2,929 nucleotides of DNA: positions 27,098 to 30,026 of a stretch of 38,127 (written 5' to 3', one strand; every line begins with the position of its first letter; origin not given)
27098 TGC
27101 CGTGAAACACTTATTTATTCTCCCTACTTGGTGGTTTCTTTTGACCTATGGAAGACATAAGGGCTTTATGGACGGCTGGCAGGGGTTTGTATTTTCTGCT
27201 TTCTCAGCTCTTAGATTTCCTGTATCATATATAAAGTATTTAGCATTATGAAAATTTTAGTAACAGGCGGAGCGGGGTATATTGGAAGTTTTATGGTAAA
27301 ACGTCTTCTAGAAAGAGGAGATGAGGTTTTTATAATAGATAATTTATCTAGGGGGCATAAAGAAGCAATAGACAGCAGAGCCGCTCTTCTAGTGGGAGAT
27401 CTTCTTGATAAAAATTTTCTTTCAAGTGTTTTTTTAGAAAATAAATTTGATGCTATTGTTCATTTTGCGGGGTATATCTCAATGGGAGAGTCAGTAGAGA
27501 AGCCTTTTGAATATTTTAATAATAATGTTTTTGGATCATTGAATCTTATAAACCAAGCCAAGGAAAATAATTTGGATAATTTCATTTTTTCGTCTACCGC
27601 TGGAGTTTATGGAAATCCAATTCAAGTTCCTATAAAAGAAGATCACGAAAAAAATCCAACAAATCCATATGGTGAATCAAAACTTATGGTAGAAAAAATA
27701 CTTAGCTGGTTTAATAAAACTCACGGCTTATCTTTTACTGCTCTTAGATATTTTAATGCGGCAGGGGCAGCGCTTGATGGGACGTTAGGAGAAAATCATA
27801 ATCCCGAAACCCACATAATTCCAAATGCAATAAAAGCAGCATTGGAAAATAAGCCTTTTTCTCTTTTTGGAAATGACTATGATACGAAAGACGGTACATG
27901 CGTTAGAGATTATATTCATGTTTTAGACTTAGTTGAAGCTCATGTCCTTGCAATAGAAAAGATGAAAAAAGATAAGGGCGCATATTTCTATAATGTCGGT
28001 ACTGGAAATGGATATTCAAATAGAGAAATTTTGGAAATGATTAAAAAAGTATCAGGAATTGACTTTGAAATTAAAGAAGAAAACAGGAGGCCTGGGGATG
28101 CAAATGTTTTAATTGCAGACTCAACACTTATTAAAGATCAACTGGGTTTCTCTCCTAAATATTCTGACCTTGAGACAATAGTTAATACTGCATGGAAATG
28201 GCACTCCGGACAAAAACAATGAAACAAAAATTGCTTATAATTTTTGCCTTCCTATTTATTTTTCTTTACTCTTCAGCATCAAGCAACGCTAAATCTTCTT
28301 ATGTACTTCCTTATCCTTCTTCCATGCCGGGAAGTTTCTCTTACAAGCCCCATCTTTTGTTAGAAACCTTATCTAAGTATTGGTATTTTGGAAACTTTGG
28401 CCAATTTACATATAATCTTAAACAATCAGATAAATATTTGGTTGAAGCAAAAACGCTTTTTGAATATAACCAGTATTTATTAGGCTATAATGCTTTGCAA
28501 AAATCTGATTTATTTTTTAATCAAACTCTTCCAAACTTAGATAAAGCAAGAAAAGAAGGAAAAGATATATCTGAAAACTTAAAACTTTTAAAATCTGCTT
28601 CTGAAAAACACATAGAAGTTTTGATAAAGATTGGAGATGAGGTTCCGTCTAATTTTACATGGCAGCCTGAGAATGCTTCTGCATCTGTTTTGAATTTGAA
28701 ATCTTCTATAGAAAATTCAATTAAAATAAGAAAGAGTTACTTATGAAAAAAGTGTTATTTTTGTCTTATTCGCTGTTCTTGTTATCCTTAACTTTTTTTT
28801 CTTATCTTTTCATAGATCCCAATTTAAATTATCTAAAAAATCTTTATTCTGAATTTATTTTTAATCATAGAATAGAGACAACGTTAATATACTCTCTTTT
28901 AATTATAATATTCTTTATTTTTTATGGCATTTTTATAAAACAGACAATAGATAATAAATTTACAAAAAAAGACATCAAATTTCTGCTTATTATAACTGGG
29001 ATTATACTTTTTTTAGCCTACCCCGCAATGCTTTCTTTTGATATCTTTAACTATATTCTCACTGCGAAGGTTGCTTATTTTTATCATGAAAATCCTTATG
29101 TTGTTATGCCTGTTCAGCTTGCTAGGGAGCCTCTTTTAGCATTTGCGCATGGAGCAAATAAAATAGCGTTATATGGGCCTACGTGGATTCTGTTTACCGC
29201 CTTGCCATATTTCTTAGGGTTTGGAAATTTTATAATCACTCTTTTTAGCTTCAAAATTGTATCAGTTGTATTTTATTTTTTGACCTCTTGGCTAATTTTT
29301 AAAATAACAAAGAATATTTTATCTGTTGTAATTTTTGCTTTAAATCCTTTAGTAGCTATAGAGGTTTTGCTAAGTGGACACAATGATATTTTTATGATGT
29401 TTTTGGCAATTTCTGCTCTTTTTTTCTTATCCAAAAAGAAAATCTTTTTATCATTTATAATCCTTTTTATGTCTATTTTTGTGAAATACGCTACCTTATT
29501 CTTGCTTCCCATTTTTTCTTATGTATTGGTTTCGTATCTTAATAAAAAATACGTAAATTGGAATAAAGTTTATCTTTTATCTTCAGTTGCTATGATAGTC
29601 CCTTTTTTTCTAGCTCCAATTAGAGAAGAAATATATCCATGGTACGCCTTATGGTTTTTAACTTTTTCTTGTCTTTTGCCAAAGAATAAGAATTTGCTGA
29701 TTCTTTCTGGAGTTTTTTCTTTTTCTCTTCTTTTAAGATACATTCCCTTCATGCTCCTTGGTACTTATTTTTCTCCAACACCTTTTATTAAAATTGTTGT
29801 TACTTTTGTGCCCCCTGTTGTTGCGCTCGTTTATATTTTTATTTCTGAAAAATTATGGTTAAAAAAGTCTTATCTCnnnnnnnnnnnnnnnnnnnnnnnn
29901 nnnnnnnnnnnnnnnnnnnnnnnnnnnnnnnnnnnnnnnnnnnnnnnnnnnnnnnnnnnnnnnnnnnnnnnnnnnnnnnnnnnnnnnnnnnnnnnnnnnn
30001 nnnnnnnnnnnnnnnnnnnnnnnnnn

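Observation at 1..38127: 26 of 32 genes are glycosyltransferase candidates and 15 are polytopic GT-C-like: an outer-face glycan assembly line lacking Wzy/ABC-pathway parts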

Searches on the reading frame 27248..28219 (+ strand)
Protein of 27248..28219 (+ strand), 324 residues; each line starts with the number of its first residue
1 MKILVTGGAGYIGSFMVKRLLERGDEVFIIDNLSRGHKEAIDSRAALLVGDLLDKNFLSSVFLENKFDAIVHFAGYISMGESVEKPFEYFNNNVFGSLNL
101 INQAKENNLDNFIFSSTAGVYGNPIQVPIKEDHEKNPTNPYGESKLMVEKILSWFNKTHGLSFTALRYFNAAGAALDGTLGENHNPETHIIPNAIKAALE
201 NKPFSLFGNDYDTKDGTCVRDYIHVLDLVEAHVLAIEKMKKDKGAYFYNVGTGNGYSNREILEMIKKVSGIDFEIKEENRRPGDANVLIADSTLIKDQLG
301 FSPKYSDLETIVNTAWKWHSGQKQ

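Call 7: search_protein_families(library=pfam, proteins=[window:27248-28219:+], max_evalue=0.01)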
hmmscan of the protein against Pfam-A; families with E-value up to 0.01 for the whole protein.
window:27248-28219:+ (324 aa): 11 families
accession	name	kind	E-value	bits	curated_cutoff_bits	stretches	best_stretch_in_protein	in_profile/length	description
PF01370.27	Epimerase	-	2e-59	201.4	20.9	1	3-251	1-240/240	NAD dependent epimerase/dehydratase family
PF16363.11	GDP_Man_Dehyd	-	4.4e-56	191.2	27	1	4-307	1-325/332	GDP-mannose 4,6 dehydratase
PF01073.25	3Beta_HSD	-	7.8e-19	68.2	22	1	4-243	1-236/280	3-beta hydroxysteroid dehydrogenase/isomerase family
PF02719.21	Polysacc_synt_2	-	3.6e-17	62.9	20.2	1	3-173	1-173/293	Polysaccharide biosynthesis protein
PF04321.23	RmlD_sub_bind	-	1.5e-13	51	27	1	1-156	1-140/287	RmlD substrate binding domain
PF07993.18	NAD_binding_4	-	1.4e-11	44.5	20.1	1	43-178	61-214/258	Male sterility protein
PF13460.12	NAD_binding_10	-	5.7e-08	33.3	27.2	1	7-167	1-142/184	NAD(P)H-binding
PF08659.16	KR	-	8.7e-07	29.5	22.6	1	3-127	3-147/180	KR domain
PF05368.20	NmrA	-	7.2e-06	26.2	27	1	2-118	4-108/298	NmrA-like family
PF00106.31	adh_short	-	0.0023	17.9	26.6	1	3-76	3-87/195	short chain dehydrogenase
PF02254.24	TrkA_N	-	0.0042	17.8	23.8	1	8-65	5-62/116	TrkA-N domain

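Call 10: find_encoding_contigs(protein=window:27248-28219:+, flank=10000, max_places=4)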
Protein window:27248-28219:+ (324 aa): 1 contig read that carries it; 1 place shown.
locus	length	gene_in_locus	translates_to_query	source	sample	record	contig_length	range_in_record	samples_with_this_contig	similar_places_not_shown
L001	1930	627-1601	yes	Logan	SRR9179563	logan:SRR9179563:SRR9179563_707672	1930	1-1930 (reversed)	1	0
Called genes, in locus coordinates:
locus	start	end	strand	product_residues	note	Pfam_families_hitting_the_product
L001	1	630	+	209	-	?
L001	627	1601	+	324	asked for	PF01073:3Beta_HSD, PF01370:Epimerase, PF02719:Polysacc_synt_2, PF04321:RmlD_sub_bind, PF05368:NmrA (weak), PF08659:KR (weak), PF13460:NAD_binding_10, PF16363:GDP_Man_Dehyd, +1 more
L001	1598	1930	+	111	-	?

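Call 11: search_protein_families(library=ncbifam, proteins=[window:27248-28219:+], max_evalue=0.01)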
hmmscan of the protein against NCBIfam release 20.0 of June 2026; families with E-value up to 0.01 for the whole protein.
window:27248-28219:+ (324 aa): 41 families (the best 25 are shown)
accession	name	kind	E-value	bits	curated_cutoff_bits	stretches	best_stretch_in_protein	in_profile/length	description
TIGR01179.1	galE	equivalog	2.6e-124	414.4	262.3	1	2-322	1-328/332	UDP-glucose 4-epimerase GalE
NF007956.0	PRK10675.1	subfamily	4.1e-77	259.6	394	1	1-322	1-332/338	UDP-glucose 4-epimerase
TIGR01181.1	dTDP_gluc_dehyt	equivalog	4.2e-40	137.8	365.1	1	2-321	1-313/321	dTDP-glucose 4,6-dehydratase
TIGR02197.1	heptose_epim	equivalog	3.4e-39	134.9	274.6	1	3-270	1-261/316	ADP-glyceromanno-heptose 6-epimerase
TIGR04180.1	EDH_00030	hypoth_equivalog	6.8e-35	120.6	475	1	3-306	1-297/297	NAD-dependent 4,6-dehydratase LegB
TIGR02622.1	CDP_4_6_dhtase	equivalog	2.2e-21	76.4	278.45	1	2-320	6-331/352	CDP-glucose 4,6-dehydratase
NF011728.1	PRK15181.1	equivalog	7e-20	71.3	760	1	3-319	18-337/348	Vi polysaccharide biosynthesis UDP-N-acetylglucosaminuronic acid C-4 epimerase TviC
NF047922.1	GDPFucSynFcl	equivalog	1.5e-19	70.6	500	1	2-320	4-302/308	GDP-L-fucose synthase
NF007490.0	PRK10084.1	subfamily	1.1e-18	67.4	649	1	1-318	1-333/361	dTDP-glucose 4,6-dehydratase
NF007582.0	PRK10217.1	equivalog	7.5e-18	64.7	698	1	2-267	3-268/355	dTDP-glucose 4,6-dehydratase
NF043036.1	ErythonDh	equivalog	1.1e-17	64.3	325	1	1-156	1-164/321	D-erythronate dehydrogenase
NF008360.0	PRK11150.1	equivalog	5.8e-17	61.9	452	1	3-264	2-249/310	ADP-glyceromanno-heptose 6-epimerase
NF042422.1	oxyalk_red_OleD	equivalog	2e-15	57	580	1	1-150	1-148/329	2-alkyl-3-oxoalkanoate reductase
TIGR03466.1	HpnA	hypoth_equivalog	7.7e-15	54.6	367.65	1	1-156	1-156/327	hopanoid-associated sugar epimerase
NF008872.0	PRK11908.1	equivalog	1.7e-14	53.7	294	1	1-269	2-271/349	bifunctional UDP-4-keto-pentose/UDP-xylose synthase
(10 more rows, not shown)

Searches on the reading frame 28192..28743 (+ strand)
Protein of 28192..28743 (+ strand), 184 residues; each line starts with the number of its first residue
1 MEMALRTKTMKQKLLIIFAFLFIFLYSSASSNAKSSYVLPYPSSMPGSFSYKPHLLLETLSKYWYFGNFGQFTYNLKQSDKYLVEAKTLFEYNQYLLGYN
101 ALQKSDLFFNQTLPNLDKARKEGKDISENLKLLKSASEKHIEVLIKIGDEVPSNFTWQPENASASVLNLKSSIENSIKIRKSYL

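Call 7: search_protein_families(library=pfam, proteins=[window:28192-28743:+], max_evalue=0.01)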
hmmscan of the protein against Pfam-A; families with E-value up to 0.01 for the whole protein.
window:28192-28743:+ (184 aa): 0 families

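Call 11: search_protein_families(library=ncbifam, proteins=[window:28192-28743:+], max_evalue=0.01)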
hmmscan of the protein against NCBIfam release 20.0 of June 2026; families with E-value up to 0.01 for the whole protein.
window:28192-28743:+ (184 aa): 0 families

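Call 82: search_protein_families(library=pfam, proteins=[window:28192-28743:+], max_evalue=0.01)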
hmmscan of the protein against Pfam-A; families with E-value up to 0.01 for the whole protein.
window:28192-28743:+ (184 aa): 0 families

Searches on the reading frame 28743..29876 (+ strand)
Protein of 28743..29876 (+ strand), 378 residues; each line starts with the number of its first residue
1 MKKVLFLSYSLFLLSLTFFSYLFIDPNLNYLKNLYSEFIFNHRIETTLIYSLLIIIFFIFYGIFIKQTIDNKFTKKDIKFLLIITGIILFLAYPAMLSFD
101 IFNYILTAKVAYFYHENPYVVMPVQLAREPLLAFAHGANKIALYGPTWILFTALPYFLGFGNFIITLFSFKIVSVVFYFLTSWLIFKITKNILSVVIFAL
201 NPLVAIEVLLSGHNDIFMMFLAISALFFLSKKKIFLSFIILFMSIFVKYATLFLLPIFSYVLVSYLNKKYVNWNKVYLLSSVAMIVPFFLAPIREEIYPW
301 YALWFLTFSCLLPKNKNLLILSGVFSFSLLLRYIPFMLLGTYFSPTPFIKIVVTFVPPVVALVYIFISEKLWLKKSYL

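Call 7: search_protein_families(library=pfam, proteins=[window:28743-29876:+], max_evalue=0.01)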
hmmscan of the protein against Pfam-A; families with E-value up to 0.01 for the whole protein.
window:28743-29876:+ (378 aa): 0 families

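Call 11: search_protein_families(library=ncbifam, proteins=[window:28743-29876:+], max_evalue=0.01)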
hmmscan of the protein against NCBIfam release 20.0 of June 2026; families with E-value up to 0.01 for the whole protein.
window:28743-29876:+ (378 aa): 1 family
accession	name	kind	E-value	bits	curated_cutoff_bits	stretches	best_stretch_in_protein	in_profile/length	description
TIGR03459.1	crt_membr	equivalog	5.3e-08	32.2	439.4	1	47-267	48-271/470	alpha-(1->6)-mannopyranosyltransferase A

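Call 30: search_solved_structures(query=A3, max_evalue=1)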
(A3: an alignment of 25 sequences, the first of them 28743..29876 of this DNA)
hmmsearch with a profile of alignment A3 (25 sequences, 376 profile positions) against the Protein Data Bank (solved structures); distinct sequences matched with E-value up to 1: 1.
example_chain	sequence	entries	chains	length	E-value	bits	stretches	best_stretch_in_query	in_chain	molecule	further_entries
5jyd_A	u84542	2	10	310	0.5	12.5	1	123-166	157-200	Short chain dehydrogenase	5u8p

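Call 59: search_protein_families(library=pfam, alignment_id=A3, max_evalue=0.01)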
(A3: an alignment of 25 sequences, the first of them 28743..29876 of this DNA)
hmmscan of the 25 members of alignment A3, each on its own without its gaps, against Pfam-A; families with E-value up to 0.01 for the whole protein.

A. member 1, window:28743-29876:+ (378 aa): 0 families

B. families by the number of members that match (of 25 scanned): 3 families
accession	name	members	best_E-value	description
PF09594.16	GT87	5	4.9e-05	Glycosyltransferase family 87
PF13567.11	DUF4131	1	0.0049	Domain of unknown function (DUF4131)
PF19592.4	DUF6097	1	0.0087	Family of unknown function (DUF6097)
